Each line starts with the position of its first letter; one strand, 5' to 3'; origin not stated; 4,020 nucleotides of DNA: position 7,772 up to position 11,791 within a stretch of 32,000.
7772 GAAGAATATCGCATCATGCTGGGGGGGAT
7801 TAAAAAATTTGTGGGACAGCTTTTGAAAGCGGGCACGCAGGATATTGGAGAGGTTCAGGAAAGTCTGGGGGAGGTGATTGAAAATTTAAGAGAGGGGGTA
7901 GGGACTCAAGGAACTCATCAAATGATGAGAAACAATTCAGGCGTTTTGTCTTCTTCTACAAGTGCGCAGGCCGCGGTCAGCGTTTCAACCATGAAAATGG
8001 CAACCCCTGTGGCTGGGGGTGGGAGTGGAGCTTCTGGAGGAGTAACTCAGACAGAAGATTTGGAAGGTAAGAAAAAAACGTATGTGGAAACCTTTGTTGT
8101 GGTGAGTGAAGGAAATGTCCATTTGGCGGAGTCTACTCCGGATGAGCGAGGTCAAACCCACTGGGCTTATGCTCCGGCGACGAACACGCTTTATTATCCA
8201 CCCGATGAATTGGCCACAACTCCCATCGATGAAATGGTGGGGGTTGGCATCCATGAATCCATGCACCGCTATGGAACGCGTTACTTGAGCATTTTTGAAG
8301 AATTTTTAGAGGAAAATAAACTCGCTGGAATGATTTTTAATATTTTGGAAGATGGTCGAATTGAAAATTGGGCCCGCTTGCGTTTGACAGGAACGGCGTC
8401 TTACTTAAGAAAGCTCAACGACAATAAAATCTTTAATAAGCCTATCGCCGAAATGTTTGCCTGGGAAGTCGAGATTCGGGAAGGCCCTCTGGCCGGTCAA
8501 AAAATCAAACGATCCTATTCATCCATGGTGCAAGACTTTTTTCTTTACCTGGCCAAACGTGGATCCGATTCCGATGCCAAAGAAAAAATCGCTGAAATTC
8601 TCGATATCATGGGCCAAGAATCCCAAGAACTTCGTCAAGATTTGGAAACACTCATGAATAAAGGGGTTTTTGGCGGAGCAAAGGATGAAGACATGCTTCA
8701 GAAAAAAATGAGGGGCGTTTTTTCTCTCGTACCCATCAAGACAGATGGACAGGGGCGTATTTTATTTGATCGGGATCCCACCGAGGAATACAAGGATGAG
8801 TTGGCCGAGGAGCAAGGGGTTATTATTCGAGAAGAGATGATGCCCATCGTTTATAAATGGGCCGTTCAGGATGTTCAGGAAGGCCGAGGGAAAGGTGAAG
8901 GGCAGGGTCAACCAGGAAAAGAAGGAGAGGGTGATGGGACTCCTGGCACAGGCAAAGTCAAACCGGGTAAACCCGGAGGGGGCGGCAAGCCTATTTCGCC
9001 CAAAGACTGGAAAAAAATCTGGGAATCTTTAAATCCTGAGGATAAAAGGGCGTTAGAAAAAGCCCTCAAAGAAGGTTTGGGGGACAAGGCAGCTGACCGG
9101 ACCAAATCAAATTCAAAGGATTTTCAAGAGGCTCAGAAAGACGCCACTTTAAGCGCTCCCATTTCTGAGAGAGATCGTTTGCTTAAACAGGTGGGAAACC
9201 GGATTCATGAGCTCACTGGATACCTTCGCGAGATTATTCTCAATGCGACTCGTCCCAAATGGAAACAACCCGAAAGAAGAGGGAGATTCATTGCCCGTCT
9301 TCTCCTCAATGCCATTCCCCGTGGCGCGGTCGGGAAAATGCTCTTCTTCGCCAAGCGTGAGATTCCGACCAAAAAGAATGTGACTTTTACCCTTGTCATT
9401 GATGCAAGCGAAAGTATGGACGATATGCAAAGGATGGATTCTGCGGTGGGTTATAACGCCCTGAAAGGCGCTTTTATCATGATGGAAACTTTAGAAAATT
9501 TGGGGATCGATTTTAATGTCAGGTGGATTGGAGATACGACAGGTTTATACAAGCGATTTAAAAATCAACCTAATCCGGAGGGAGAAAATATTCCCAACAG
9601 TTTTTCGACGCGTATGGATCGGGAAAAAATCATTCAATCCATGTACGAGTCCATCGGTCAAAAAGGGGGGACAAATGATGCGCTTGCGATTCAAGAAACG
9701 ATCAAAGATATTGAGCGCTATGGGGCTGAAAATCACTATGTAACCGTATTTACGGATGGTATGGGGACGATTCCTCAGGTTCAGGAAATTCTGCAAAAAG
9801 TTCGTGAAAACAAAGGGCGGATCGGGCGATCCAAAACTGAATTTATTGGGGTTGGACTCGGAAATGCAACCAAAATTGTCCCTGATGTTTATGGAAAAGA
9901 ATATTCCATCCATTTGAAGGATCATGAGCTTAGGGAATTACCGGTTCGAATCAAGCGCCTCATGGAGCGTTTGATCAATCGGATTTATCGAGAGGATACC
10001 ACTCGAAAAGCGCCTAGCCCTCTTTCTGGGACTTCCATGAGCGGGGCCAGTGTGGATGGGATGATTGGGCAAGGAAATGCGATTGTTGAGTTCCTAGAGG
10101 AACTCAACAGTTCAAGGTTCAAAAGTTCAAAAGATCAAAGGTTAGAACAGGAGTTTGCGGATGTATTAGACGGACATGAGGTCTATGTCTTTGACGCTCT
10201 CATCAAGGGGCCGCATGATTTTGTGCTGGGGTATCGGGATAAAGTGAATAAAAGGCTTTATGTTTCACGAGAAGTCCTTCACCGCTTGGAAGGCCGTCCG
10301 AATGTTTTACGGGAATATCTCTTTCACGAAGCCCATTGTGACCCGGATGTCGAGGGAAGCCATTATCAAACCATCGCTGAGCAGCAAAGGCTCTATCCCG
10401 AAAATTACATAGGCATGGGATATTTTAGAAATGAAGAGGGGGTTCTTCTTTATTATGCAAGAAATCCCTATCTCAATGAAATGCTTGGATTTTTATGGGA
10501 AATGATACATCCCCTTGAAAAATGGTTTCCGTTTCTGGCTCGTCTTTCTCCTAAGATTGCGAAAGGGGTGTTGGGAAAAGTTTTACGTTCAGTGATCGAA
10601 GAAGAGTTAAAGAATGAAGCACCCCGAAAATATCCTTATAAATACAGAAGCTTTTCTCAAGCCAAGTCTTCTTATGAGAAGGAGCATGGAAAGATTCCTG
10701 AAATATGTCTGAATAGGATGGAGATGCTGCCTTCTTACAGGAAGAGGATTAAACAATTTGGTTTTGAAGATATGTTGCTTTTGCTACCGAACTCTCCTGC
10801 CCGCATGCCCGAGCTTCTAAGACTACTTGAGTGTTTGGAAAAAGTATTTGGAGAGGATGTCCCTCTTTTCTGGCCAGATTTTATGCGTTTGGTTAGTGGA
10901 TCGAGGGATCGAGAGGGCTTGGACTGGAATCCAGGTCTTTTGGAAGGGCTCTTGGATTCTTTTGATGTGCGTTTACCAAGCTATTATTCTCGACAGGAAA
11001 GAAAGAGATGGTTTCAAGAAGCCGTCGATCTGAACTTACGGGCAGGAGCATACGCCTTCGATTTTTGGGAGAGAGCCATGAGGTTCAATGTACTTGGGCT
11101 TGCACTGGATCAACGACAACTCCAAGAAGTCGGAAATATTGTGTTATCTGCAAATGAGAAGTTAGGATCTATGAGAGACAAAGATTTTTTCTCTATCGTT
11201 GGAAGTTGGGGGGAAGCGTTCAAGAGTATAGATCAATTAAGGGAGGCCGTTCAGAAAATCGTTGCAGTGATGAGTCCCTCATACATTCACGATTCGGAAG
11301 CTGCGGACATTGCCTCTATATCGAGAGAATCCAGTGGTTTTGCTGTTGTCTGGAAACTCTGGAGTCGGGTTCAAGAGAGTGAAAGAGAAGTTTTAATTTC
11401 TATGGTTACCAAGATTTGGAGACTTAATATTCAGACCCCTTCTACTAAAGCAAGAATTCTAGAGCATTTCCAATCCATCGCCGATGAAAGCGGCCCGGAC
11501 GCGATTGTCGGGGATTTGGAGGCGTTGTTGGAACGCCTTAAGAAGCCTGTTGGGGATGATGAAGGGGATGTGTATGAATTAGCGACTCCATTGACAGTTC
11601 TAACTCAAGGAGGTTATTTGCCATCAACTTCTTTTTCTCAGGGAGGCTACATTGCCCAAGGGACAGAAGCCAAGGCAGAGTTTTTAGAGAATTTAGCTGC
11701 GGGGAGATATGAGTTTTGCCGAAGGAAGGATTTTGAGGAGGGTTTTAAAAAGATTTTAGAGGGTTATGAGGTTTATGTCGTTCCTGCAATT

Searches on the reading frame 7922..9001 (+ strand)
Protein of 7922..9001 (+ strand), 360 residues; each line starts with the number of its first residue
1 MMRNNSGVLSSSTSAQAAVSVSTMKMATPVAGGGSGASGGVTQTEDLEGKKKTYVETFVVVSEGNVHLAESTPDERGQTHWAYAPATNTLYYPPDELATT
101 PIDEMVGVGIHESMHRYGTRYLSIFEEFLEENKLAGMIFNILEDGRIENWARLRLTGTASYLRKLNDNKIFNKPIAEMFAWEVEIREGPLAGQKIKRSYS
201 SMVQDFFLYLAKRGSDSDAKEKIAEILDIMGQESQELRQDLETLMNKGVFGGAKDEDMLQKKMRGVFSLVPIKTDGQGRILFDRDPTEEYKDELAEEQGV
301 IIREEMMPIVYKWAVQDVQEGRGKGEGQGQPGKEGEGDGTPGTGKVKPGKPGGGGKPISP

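Call 22: search_protein_families(library=pfam, proteins=[window:7922-9001:+], max_evalue=5)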
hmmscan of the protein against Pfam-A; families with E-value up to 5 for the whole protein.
window:7922-9001:+ (360 aa): 3 families
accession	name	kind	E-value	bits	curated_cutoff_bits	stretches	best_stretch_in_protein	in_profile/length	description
PF20923.2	COMMD9_HN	-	0.018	15.7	27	1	214-258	17-61/75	COMMD9, helical N-terminal domain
PF22860.2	DUF7017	-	0.031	14.7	27.5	1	201-258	72-129/141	Domain of unknown function (DUF7017)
PF13203.12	DUF2201_N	-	0.32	11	23.2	1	87-115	42-70/271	Putative metallopeptidase domain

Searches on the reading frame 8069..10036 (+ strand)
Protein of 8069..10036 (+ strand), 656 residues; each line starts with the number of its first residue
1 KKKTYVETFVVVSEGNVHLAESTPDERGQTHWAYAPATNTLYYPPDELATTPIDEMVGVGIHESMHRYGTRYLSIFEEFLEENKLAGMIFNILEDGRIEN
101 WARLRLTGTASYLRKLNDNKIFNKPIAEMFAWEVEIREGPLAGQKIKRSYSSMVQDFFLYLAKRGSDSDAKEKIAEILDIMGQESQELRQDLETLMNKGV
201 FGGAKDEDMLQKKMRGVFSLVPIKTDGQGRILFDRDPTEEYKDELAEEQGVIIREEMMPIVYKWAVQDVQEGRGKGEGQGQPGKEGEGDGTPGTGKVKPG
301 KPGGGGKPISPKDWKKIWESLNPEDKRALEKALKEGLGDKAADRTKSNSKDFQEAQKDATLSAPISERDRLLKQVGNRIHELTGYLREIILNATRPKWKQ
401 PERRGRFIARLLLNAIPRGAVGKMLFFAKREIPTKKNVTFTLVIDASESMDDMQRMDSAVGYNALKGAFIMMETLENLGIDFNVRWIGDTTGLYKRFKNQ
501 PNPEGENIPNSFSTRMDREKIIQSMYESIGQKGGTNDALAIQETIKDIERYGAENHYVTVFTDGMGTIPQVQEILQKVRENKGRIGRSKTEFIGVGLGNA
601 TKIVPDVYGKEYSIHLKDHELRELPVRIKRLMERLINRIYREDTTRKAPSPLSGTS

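Call 57: search_solved_structures(query=A3, max_evalue=1)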
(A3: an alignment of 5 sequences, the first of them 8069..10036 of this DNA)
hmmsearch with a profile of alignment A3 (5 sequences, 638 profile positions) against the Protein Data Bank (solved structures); distinct sequences matched with E-value up to 1: 7.
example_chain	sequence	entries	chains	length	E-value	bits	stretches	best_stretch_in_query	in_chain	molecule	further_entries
6qt8_A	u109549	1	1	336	8.4e-08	34.7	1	366-515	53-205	Midasin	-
6qta_A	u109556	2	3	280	0.011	17.8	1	417-515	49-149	Midasin,Midasin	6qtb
3vm6_A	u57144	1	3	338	0.53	12.2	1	61-217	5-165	Translation initiation factor eIF-2B, delta subunit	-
3s4r_A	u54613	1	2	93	0.65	11.9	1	164-235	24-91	Vimentin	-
3a11_A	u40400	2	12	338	0.66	11.9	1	61-196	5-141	Translation initiation factor eIF-2B, delta subunit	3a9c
2kzc_A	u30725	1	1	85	0.69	11.8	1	497-555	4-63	Uncharacterized protein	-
8e0m_A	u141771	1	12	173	0.96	11.4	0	159-235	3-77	BGL15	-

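Call 58: search_protein_families(library=pfam, alignment_id=A3, max_evalue=1)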
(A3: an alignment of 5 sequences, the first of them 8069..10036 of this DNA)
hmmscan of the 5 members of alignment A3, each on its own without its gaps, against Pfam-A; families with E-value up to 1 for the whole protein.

A. member 1, window:8069-10036:+ (656 aa): 4 families
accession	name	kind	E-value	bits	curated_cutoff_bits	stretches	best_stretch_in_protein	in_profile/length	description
PF20923.2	COMMD9_HN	-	0.032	14.9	27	1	165-209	17-61/75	COMMD9, helical N-terminal domain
PF22860.2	DUF7017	-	0.065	13.7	27.5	1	152-209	72-129/141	Domain of unknown function (DUF7017)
PF13519.12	VWA_2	-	0.13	13.3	27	0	517-564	58-106/107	von Willebrand factor type A domain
PF00092.34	VWA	-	0.33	11.6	23.8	0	509-601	55-143/174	von Willebrand factor type A domain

B. families by the number of members that match (of 5 scanned): 16 families
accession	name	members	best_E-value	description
PF00092.34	VWA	4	1.1e-11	von Willebrand factor type A domain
PF13519.12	VWA_2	3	5.1e-07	von Willebrand factor type A domain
PF05762.20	VWA_CoxE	3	5.1e-05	VWA domain containing CoxE-like protein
PF10138.15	vWA-TerF-like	2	0.0028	vWA found in TerF C terminus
PF11775.14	CobT_C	1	9.2e-05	Cobalamin biosynthesis protein CobT VWA domain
PF23864.1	DUF7222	1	0.016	Domain of unknown function (DUF7222)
PF07366.18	SnoaL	1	0.027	SnoaL-like polyketide cyclase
PF20923.2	COMMD9_HN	1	0.032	COMMD9, helical N-terminal domain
PF00479.28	G6PD_N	1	0.056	Glucose-6-phosphate dehydrogenase, NAD binding domain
PF25698.1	EBNA2_Core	1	0.059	EBNA-2 core transactivation domain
PF06881.16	Elongin_A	1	0.061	RNA polymerase II transcription factor SIII (Elongin) subunit A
PF22860.2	DUF7017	1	0.065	Domain of unknown function (DUF7017)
PF02854.25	MIF4G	1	0.069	MIF4G domain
PF05823.17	Gp-FAR-1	1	0.083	Nematode fatty acid retinoid binding protein (Gp-FAR-1)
PF14023.12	Bestrophin-like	1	0.23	Bestrophin-like domain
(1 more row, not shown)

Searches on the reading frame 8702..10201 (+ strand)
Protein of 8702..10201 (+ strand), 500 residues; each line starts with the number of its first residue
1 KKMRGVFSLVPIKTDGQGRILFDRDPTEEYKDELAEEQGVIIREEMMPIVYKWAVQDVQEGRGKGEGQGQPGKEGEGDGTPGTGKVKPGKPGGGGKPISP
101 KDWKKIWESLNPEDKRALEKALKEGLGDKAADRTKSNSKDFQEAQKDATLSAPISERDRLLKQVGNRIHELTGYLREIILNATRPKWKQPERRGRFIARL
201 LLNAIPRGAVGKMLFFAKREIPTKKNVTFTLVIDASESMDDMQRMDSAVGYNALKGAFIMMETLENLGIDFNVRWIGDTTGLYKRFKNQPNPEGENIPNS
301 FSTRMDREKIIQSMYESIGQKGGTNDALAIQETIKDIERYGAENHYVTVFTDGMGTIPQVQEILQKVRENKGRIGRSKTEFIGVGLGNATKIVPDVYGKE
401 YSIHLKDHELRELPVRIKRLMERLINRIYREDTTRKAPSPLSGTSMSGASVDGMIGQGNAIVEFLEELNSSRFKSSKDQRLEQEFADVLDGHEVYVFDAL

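Call 22: search_protein_families(library=pfam, proteins=[window:8702-10201:+], max_evalue=5)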
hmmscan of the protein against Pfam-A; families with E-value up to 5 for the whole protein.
window:8702-10201:+ (500 aa): 2 families
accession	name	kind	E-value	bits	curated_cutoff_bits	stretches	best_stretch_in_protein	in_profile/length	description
PF00092.34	VWA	-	0.057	14.1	23.8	1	299-390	56-143/174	von Willebrand factor type A domain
PF13519.12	VWA_2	-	0.067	14.3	27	0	306-353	58-106/107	von Willebrand factor type A domain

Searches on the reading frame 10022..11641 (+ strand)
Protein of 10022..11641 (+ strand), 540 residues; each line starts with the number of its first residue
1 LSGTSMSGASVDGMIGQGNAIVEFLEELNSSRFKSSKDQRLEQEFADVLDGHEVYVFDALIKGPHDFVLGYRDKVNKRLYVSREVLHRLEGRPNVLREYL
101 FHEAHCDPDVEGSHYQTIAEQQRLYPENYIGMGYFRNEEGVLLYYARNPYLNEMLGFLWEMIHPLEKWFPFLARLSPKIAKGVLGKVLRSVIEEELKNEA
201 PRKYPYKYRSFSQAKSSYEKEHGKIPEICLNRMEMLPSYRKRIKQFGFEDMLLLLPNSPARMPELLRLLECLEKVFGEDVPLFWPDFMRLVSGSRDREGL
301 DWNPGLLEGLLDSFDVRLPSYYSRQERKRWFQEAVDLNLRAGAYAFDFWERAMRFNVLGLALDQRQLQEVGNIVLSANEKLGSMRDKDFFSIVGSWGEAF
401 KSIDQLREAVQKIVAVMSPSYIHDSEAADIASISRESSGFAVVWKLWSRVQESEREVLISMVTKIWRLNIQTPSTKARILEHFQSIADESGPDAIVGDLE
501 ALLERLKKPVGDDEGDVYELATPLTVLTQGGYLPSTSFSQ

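Call 22: search_protein_families(library=pfam, proteins=[window:10022-11641:+], max_evalue=5)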
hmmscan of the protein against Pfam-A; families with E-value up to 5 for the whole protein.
window:10022-11641:+ (540 aa): 1 family
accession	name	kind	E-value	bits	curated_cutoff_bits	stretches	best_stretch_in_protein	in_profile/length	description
PF25773.1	TPR_ANAPC2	-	0.25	11.8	27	1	377-413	12-48/111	ANAPC2-like, TPR repeats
